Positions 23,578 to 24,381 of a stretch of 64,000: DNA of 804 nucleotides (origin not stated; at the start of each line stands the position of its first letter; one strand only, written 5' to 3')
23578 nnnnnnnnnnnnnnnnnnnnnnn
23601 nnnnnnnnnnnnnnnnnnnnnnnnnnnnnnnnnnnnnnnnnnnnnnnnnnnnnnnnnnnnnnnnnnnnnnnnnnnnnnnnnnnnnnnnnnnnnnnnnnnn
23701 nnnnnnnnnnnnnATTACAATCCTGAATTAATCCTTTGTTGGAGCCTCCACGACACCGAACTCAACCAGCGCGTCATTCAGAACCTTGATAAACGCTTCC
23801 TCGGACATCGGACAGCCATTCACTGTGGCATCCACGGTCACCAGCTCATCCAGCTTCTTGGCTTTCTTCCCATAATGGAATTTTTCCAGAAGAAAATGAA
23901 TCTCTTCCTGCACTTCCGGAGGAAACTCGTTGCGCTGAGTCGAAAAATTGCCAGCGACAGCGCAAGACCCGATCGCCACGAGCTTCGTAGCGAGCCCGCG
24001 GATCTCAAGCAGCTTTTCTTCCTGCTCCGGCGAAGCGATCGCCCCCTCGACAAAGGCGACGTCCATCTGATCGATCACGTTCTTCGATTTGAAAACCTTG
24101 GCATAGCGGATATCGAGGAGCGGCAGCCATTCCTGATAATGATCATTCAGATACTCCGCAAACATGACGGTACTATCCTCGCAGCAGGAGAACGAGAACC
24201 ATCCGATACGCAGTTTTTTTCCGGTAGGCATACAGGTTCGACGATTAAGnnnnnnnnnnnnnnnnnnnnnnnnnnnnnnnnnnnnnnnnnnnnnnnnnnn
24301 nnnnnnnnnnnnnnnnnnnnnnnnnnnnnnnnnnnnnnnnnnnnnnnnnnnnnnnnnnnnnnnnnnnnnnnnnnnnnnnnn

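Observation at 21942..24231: Minimal two-subunit [NiFe]-hydrogenase: NuoB-like single-cluster small subunit, no partner or diaphorase subunits, maturation genes dispersed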

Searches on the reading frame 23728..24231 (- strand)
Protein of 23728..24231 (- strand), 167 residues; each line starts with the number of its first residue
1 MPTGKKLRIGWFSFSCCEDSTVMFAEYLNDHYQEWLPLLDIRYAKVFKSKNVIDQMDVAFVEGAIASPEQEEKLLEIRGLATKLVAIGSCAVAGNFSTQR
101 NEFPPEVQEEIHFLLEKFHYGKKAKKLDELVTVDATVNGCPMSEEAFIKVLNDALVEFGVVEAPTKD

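Call 3: search_protein_families(library=pfam, proteins=[window:23728-24231:-], max_evalue=0.01)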
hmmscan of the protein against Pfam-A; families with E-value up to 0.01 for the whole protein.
window:23728-24231:- (167 aa): 1 family
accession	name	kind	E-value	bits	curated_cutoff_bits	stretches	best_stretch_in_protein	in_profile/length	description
PF01058.29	Oxidored_q6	-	2.3e-18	66.6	27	1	22-152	6-126/128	NADH ubiquinone oxidoreductase, 20 Kd subunit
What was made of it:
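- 23728..24231 (-): Hydrogenase small subunit (hyd2-type). It is 167 aa with a single [4Fe-4S] site formed by C16/C17 (tandem CCEDS), C90 and C140. It lacks the C-terminal ferredoxin-like domain that carries the medial and distal clusters in canonical group 3b delta subunits. PF01058, E=2.3e-18 (call 3).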

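Call 4: search_protein_families(library=ncbifam, proteins=[window:23728-24231:-], max_evalue=0.01)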
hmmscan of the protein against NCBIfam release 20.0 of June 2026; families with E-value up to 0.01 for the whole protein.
window:23728-24231:- (167 aa): 4 families
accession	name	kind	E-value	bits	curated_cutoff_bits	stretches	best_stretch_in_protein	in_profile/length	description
NF040836.1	sulfhyd_HydD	equivalog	2.7e-13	49.7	500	1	4-156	3-155/261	NADPH-dependent hydrogenase/sulfhydrogenase 1 subunit delta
TIGR03294.1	FrhG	equivalog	3.3e-11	43.4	245.5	1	7-153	2-139/228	coenzyme F420 hydrogenase subunit gamma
NF045875.1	F420_non_VhuG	exception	2.2e-10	40.2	450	1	5-110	3-107/286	F420-non-reducing hydrogenase subunit VhuG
NF040831.1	sulfhyd_ShyD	equivalog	7.3e-10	38.8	460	1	7-153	1-146/240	NAD(P)-dependent hydrogenase/sulfhydrogenase 2 subunit delta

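Call 10: search_solved_structures(query=window:23728-24231:-, max_evalue=0.01, show_alignments=3)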
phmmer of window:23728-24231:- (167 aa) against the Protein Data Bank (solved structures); distinct sequences matched with E-value up to 0.01: 12.
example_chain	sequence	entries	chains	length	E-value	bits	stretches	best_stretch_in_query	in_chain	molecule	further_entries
9e15_A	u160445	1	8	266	2e-12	50.7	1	6-156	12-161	Sulfhydrogenase 1 subunit delta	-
9nez_A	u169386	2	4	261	2.2e-12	50.6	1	6-156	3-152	Sulfhydrogenase 1 subunit delta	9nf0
9e1j_A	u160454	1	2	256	2.3e-12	50.5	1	6-156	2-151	Sulfhydrogenase 1 subunit delta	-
5xf9_C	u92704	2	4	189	4.1e-08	36.7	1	6-106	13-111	NAD-reducing hydrogenase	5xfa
9sfi_I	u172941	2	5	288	7.2e-08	35.9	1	6-111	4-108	F420-non-reducing hydrogenase small subunit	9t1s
3zfs_B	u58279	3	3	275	7.4e-07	32.6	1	5-150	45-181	F420-REDUCING HYDROGENASE, SUBUNIT GAMMA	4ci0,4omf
9sw2_E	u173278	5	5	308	7.6e-07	32.6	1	5-162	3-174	F420-non-reducing hydrogenase subunit G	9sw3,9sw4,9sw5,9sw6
6qii_G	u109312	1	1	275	2.5e-06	30.9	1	2-147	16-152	Coenzyme F420 hydrogenase subunit gamma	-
5odc_E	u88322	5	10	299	5.8e-06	29.7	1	41-96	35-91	Methyl-viologen reducing hydrogenase subunit G | Methyl-viologen reducing hydrogenase, subunit G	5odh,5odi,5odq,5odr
6qgr_G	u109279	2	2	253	6.2e-06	29.6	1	6-147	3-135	Coenzyme F420 hydrogenase subunit gamma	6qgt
7t2r_E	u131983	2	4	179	9.6e-06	29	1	8-107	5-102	NiFe hydrogenase small subunit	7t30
9r51_C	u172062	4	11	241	9.7e-05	25.7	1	45-155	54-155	F420-reducing [NiFe]-hydrogenase from Methanothermococcus thermolithotrophicus subunit gam | F420-reducing [NiFe]-hydrogenase from Methanothermococcus thermolit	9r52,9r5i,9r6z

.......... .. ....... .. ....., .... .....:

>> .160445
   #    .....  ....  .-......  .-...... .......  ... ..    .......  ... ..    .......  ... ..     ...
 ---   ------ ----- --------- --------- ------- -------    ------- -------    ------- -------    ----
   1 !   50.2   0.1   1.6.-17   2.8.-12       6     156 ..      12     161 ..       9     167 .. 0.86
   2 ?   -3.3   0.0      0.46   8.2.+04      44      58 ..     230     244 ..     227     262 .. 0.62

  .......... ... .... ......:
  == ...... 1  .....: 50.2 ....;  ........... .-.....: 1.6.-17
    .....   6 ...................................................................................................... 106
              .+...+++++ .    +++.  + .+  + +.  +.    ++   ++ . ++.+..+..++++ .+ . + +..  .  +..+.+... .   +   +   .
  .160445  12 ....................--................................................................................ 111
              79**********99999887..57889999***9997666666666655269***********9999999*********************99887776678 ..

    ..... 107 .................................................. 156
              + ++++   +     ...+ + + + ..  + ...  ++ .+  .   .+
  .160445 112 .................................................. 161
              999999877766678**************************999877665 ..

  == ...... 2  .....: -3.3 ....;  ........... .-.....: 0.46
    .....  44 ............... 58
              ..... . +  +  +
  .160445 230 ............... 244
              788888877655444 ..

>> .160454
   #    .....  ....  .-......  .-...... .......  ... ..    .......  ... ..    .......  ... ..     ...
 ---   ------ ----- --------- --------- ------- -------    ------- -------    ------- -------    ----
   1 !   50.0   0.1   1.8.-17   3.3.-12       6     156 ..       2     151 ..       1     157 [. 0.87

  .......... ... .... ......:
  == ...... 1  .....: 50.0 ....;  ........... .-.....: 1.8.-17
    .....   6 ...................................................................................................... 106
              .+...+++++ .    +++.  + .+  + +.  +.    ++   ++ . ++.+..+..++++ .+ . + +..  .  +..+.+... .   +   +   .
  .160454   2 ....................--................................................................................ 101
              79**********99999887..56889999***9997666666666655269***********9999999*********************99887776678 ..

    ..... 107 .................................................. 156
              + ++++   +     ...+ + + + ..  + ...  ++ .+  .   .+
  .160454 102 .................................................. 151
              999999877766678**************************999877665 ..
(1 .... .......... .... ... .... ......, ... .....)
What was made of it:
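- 23728..24231 (-): Aligns only to residues 3-155 of the 261-aa HydD model and of Pf SHI delta (calls 4, 10).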

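Call 28: find_homologous_proteins(query=window:23728-24231:-, max_evalue=0.00001)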
Query window:23728-24231:- (167 aa): 1444 proteins with E <= 0.00001 among 1487 candidates; the best 120 are listed.
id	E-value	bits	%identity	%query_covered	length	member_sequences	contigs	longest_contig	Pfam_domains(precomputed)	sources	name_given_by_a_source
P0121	2.0e-97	342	93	99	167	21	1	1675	PF01058.30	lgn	-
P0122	1.3e-88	313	85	98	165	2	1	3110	PF01058.30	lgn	-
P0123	1.3e-87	310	86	96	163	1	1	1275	PF01058.30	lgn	-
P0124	6.9e-87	307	83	98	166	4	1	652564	PF01058.30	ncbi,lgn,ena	-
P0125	1.7e-86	306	84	95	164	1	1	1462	PF01058.30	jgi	jgi:sulfhydrogenase subunit delta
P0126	6.0e-86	304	85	96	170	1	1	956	PF01058.30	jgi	-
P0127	1.9e-84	300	82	98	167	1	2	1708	PF01058.30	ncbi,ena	-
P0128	1.1e-83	297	82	98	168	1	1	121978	PF01058.30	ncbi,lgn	-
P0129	1.5e-83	297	83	97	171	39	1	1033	PF01058.30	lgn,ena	-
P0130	1.8e-83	296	82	98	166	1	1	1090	PF01058.30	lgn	-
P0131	4.0e-83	295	82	96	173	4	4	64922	PF01058.30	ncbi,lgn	-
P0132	2.0e-82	293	81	95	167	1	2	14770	PF01058.30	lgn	-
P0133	3.1e-82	292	82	94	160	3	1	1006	PF01058.30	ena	-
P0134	1.3e-78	281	76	98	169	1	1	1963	PF01058.30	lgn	-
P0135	8.0e-78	278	77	96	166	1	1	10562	PF01058.30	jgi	jgi:coenzyme F420-reducing hydrogenase gamma subunit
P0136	9.0e-78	278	74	98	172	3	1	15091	PF01058.30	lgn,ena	-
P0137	1.4e-77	277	79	93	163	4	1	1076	PF01058.30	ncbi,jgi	jgi:sulfhydrogenase subunit delta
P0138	3.0e-77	276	88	85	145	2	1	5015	PF01058.30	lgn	-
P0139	1.6e-76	274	78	93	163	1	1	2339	PF01058.30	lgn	-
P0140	1.8e-75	270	75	95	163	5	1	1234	PF01058.30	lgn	-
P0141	9.1e-75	268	72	96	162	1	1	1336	PF01058.30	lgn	-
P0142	1.7e-74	267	74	96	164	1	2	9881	PF01058.30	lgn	-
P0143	2.8e-74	267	75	94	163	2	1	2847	PF01058.30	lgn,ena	-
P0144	2.5e-72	260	72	93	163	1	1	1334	PF01058.30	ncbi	-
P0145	4.4e-72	259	84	84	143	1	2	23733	PF01058.30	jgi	jgi:coenzyme F420-reducing hydrogenase gamma subunit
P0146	6.4e-72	259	72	93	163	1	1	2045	PF01058.30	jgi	jgi:coenzyme F420-reducing hydrogenase gamma subunit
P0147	7.0e-71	255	72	95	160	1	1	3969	PF01058.30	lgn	-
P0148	2.9e-69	250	69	95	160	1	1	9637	PF01058.30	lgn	-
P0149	4.0e-69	250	69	95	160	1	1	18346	PF01058.30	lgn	-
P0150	1.4e-68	248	81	84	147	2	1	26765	PF01058.30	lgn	-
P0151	1.6e-68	248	67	98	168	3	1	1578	PF01058.30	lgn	-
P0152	7.0e-68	246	68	98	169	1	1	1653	PF01058.30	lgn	-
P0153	8.4e-68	245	69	93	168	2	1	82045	PF01058.30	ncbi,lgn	-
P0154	9.1e-68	245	68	98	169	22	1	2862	PF01058.30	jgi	jgi:sulfhydrogenase subunit delta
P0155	1.1e-67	245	72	95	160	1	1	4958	PF01058.30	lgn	-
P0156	1.2e-67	245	68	95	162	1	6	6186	PF01058.30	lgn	-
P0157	1.4e-67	245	80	84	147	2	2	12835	PF01058.30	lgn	-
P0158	1.3e-66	242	65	95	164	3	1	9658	PF01058.30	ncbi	-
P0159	2.4e-66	241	68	96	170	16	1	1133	PF01058.30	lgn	-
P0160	3.5e-66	240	68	96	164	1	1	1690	PF01058.30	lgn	-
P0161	6.0e-66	239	66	95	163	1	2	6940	PF01058.30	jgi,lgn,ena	-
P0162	4.1e-65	237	68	95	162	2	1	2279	PF01058.30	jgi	-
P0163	1.1e-63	232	74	84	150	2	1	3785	PF01058.30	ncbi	-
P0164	2.2e-63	231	65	96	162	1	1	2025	PF01058.30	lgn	-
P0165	2.6e-63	231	66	94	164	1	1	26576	PF01058.30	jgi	-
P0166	2.7e-63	231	65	97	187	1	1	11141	PF01058.30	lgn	-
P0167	3.6e-63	230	65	96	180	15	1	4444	PF01058.30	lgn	-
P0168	1.2e-62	229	65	95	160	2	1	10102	PF01058.30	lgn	-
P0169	2.8e-62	227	63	99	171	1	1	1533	PF01058.30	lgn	-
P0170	4.0e-62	227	65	95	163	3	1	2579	PF01058.30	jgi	-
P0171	4.1e-62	227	64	96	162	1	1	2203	PF01058.30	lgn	-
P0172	8.3e-62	226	75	83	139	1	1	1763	PF01058.30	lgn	-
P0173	3.3e-61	224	61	95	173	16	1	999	PF01058.30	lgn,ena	-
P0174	4.5e-61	224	62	95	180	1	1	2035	PF01058.30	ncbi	-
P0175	5.0e-61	223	59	98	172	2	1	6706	PF01058.30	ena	-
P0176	7.0e-61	223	61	95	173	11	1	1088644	PF01058.30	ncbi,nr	ncbi:MAG: hypothetical protein IPK84_02320 [Candidatus Moraniibacteriota bacterium]|nr:MAG: hypothet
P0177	7.4e-61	223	63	95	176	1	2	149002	PF01058.30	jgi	jgi:coenzyme F420-reducing hydrogenase gamma subunit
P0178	8.5e-61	223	63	96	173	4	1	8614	PF01058.30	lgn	-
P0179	8.8e-61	223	61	95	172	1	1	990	PF01058.30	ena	-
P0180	9.0e-61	223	62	95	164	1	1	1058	PF01058.30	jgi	jgi:coenzyme F420-reducing hydrogenase gamma subunit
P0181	1.0e-60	222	62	96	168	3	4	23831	PF01058.30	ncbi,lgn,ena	-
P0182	1.4e-60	222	63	94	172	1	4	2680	PF01058.30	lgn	-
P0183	1.5e-60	222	62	94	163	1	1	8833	PF01058.30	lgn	-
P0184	2.0e-60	221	63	96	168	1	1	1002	PF01058.30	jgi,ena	-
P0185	2.1e-60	221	62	95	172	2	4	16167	PF01058.30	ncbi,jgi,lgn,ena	-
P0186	3.8e-60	221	69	84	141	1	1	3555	PF01058.30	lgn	-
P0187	4.5e-60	220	60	97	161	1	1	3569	PF01058.30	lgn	-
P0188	6.1e-60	220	64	95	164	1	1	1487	PF01058.30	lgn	-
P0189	7.9e-60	220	72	86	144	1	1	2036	PF01058.30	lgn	-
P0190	9.7e-60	219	62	96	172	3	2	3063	PF01058.30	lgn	-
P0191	1.1e-59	219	63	96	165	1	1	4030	PF01058.30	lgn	-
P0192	2.7e-59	218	61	94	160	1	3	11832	PF01058.30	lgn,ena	-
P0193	2.9e-59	218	60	95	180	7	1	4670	PF01058.30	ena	-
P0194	8.0e-59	216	60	95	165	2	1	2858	PF01058.30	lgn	-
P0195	1.0e-58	216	62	93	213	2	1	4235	PF01058.30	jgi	-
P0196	1.1e-58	216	61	96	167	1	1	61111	PF01058.30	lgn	-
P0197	1.1e-58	216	62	96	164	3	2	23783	PF01058.30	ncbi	ncbi:MAG: hypothetical protein WCG84_02555 [Candidatus Moraniibacteriota bacterium]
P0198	1.2e-58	216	61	96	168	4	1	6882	PF01058.30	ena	-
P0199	1.9e-58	215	59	98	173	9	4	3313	PF01058.30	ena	-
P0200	2.0e-58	215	61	96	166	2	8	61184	PF01058.30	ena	-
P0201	3.5e-58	214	58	96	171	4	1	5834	PF01058.30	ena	-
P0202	4.5e-58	214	60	95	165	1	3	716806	PF01058.30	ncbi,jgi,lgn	-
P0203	4.9e-58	214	61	95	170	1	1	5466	PF01058.30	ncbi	ncbi:MAG: hypothetical protein ABIH92_01195 [Nanoarchaeota archaeon]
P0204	5.1e-58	214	61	96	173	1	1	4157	PF01058.30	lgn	-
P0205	5.8e-58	213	61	96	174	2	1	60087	PF01058.30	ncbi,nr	ncbi:MAG: hypothetical protein Q8Q20_00595 [bacterium]|nr:hypothetical protein [bacterium]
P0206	5.8e-58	213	63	95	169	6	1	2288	PF01058.30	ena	-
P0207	7.0e-58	213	59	94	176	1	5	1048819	PF01058.30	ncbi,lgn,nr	ncbi:MAG: hypothetical protein IPL87_00165 [Candidatus Moraniibacteriota bacterium]|nr:MAG: hypothet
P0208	1.2e-57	212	59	95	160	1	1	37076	PF01058.30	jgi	-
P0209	1.7e-57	212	59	94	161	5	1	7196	PF01058.30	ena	-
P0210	1.8e-57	212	60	96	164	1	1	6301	PF01058.30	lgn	-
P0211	2.6e-57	211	98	62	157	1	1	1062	PF01058.30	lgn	-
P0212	2.7e-57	211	59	95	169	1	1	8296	PF01058.30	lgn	-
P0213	9.5e-57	210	61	96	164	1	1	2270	PF01058.30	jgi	jgi:NAD-reducing hydrogenase small subunit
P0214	9.6e-57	209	57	98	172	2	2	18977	PF01058.30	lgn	-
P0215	1.1e-56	209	59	95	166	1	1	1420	PF01058.30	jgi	jgi:coenzyme F420-reducing hydrogenase gamma subunit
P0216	2.2e-56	208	59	96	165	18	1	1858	PF01058.30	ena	-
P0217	2.3e-56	208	59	96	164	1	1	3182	PF01058.30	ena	-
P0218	2.4e-56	208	58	96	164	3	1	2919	PF01058.30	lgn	-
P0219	2.7e-56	208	62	95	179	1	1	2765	PF01058.30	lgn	-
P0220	2.9e-56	208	59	96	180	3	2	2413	PF01058.30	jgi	-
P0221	6.9e-56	207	58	94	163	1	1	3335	PF01058.30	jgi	jgi:coenzyme F420-reducing hydrogenase gamma subunit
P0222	7.7e-56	207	60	98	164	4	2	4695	PF01058.30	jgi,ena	-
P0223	8.0e-56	206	59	94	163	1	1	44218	PF01058.30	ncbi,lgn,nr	ncbi:MAG: hypothetical protein Q7S09_01820 [bacterium]|nr:hypothetical protein [bacterium]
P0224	8.5e-56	206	60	96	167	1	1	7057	PF01058.30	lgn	-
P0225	1.1e-55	206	60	91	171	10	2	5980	PF01058.30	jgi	jgi:coenzyme F420-reducing hydrogenase gamma subunit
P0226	1.3e-55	206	58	93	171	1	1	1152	PF01058.30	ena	-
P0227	1.4e-55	206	60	98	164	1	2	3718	PF01058.30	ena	-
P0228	1.5e-55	206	59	94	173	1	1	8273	PF01058.30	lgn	-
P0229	1.7e-55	205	58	96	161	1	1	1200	PF01058.30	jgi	-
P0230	1.8e-55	205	59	95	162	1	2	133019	PF01058.30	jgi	jgi:coenzyme F420-reducing hydrogenase gamma subunit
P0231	2.2e-55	205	61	94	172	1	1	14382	PF01058.30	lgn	-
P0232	2.3e-55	205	59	94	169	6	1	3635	PF01058.30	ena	-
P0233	3.2e-55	205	58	96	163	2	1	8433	PF01058.30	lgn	-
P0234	4.6e-55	204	65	84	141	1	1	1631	PF01058.30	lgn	-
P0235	6.3e-55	204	65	84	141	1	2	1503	PF01058.30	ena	-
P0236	6.5e-55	204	59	94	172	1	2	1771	PF01058.30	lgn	-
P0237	8.1e-55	203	59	94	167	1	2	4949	PF01058.30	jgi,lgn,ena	-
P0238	8.7e-55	203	60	96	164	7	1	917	PF01058.30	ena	-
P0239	1.1e-54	203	56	97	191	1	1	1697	PF01058.30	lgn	-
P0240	1.2e-54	203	61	93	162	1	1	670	PF01058.30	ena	-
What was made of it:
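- Small-subunit homologs are all 140-213 aa, nearly all 160-190 (call 28).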

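Call 39: search_solved_structures(query=window:23728-24231:-, max_evalue=10, show_alignments=5)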
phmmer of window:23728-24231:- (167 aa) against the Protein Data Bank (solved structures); distinct sequences matched with E-value up to 10: 12.
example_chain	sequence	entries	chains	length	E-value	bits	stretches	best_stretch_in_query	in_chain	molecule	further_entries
9e15_A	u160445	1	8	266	2e-12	50.7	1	6-156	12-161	Sulfhydrogenase 1 subunit delta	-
9nez_A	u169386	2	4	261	2.2e-12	50.6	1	6-156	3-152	Sulfhydrogenase 1 subunit delta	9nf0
9e1j_A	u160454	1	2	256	2.3e-12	50.5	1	6-156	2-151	Sulfhydrogenase 1 subunit delta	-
5xf9_C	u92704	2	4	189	4.1e-08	36.7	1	6-106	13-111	NAD-reducing hydrogenase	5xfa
9sfi_I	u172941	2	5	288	7.2e-08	35.9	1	6-111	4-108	F420-non-reducing hydrogenase small subunit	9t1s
3zfs_B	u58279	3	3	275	7.4e-07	32.6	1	5-150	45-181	F420-REDUCING HYDROGENASE, SUBUNIT GAMMA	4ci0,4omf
9sw2_E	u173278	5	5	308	7.6e-07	32.6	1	5-162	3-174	F420-non-reducing hydrogenase subunit G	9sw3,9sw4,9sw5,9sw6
6qii_G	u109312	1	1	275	2.5e-06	30.9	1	2-147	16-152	Coenzyme F420 hydrogenase subunit gamma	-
5odc_E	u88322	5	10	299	5.8e-06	29.7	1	41-96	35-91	Methyl-viologen reducing hydrogenase subunit G | Methyl-viologen reducing hydrogenase, subunit G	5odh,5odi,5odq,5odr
6qgr_G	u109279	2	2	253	6.2e-06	29.6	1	6-147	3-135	Coenzyme F420 hydrogenase subunit gamma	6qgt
7t2r_E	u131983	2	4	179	9.6e-06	29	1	8-107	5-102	NiFe hydrogenase small subunit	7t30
9r51_C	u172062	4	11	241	9.7e-05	25.7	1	45-155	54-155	F420-reducing [NiFe]-hydrogenase from Methanothermococcus thermolithotrophicus subunit gam | F420-reducing [NiFe]-hydrogenase from Methanothermococcus thermolit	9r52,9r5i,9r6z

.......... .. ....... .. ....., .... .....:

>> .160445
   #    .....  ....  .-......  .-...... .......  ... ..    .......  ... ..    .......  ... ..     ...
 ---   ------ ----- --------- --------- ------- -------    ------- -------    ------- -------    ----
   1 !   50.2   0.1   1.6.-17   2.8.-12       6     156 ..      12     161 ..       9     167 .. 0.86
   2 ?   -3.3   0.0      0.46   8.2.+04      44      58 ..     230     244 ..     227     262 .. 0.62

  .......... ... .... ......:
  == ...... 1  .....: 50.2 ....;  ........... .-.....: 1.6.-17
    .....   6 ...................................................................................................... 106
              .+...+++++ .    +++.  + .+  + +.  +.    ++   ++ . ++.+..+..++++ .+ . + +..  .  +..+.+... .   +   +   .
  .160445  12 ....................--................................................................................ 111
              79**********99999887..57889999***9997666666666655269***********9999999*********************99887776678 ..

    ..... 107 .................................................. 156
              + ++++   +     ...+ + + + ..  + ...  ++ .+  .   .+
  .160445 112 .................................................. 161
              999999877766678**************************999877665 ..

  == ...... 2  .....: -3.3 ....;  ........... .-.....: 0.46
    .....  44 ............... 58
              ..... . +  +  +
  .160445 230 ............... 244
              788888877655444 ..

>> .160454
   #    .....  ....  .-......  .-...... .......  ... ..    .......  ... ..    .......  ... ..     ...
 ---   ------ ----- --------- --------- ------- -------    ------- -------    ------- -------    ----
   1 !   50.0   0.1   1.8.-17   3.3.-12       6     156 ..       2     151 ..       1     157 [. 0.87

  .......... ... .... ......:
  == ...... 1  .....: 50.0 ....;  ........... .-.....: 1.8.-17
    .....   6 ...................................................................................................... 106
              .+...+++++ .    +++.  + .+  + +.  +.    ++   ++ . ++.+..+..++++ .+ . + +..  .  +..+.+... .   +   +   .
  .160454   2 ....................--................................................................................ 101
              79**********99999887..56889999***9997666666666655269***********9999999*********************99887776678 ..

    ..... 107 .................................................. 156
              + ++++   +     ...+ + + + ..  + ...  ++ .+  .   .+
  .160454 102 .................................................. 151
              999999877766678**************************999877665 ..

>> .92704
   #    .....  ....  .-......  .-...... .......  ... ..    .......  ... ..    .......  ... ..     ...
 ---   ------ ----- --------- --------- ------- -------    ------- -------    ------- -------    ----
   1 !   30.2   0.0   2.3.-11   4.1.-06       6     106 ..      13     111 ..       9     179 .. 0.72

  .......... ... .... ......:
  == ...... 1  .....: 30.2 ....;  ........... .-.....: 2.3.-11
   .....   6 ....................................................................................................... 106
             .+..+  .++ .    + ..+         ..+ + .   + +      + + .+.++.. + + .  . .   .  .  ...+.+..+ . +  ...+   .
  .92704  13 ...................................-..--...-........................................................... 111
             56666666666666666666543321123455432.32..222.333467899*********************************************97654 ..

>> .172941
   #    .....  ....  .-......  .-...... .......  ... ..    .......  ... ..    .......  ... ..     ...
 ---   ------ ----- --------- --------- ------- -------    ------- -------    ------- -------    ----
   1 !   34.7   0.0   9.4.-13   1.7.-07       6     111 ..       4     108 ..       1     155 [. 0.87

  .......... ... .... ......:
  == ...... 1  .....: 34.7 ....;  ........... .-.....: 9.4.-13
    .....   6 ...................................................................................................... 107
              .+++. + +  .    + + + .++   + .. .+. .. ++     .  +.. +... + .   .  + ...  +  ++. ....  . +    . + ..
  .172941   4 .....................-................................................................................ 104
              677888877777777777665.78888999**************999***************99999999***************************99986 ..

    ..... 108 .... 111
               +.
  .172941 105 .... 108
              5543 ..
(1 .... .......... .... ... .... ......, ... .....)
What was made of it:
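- Closest known: Complex I NuoB/PSST. Different: No sequence-level hit to NuoB or group-4 chains in the PDB, even at E<=10 (call 39).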

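Call 66: predict_structure(alignment_id=A3)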
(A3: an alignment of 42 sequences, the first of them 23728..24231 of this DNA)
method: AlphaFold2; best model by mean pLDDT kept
length: 167 residues; sequences in the alignment: 42
mean_pLDDT: 90.9   pTM: 0.86
mean pLDDT of the five models: 90.9, 90.2, 88.6, 88.5, 88.1
residues with pLDDT >= 90: 122; 70-90: 38; 50-70: 7; < 50: 0
segments of 3 or more residues with pLDDT < 50: none
pLDDT, mean of each block of 10 residues (from residue 1): 85 91 94 95 82 94 94 98 97 83 88 82 91 97 96 97 79
secondary structure, 60 per line:
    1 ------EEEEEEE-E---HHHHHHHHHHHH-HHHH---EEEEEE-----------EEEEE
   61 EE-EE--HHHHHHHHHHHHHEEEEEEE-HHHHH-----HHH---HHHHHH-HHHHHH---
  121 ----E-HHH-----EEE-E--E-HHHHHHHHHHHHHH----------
elements in order: E7-13 H19-30 H32-35 E39-44 E56-62 H68-80 E81-87 H89-93 H105-110 H112-117 E135-137 H144-157
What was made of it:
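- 23728..24231 (-): AF2 model pLDDT 90.9 (call 66).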
